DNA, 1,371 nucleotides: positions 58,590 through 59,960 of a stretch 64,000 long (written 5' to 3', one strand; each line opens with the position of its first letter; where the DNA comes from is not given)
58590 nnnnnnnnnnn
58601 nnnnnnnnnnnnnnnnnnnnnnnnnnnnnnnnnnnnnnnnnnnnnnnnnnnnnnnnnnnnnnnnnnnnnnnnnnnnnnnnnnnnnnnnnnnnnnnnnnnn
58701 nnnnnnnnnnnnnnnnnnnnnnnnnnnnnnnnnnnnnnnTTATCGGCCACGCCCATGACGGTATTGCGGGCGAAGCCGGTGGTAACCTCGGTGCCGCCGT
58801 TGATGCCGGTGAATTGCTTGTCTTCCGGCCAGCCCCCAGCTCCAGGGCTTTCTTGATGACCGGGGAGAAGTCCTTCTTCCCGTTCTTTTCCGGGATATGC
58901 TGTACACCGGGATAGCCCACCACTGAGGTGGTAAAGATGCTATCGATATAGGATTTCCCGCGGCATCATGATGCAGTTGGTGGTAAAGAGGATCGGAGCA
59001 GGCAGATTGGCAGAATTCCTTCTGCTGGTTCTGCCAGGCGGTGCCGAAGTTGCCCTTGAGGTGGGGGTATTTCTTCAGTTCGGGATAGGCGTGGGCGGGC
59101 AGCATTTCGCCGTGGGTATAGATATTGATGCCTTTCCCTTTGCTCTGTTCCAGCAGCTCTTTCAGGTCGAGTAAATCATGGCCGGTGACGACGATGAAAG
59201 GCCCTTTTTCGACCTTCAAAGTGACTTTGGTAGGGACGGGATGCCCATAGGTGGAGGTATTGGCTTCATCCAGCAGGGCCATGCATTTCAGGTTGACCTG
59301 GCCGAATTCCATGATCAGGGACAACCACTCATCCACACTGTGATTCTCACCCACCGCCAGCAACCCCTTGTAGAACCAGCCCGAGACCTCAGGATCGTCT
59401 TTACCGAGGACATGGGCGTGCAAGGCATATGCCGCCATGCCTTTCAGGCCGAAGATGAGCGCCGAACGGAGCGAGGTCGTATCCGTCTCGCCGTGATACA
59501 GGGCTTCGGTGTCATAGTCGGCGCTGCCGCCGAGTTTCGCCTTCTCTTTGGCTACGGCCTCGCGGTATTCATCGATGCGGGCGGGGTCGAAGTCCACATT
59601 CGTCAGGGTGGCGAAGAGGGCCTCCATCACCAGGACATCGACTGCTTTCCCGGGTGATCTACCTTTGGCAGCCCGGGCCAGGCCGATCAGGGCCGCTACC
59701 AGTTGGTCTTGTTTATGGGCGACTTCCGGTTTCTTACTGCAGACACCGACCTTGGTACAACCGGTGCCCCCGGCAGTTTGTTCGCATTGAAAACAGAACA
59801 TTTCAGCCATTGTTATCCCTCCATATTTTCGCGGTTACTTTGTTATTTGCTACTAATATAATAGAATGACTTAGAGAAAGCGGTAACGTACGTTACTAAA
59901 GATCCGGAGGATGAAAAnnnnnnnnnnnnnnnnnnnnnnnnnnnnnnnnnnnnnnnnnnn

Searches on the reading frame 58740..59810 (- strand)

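Call 56: search_protein_families(library=pfam, proteins=[window:58740-59810:-], max_evalue=0.00001)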
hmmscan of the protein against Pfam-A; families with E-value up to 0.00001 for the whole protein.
window:58740-59810:- (356 aa): 1 family
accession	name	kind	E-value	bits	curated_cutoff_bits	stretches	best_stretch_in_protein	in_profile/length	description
PF03063.25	Prismane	-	5.2e-65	220.5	27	1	4-267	1-271/513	Prismane/CO dehydrogenase family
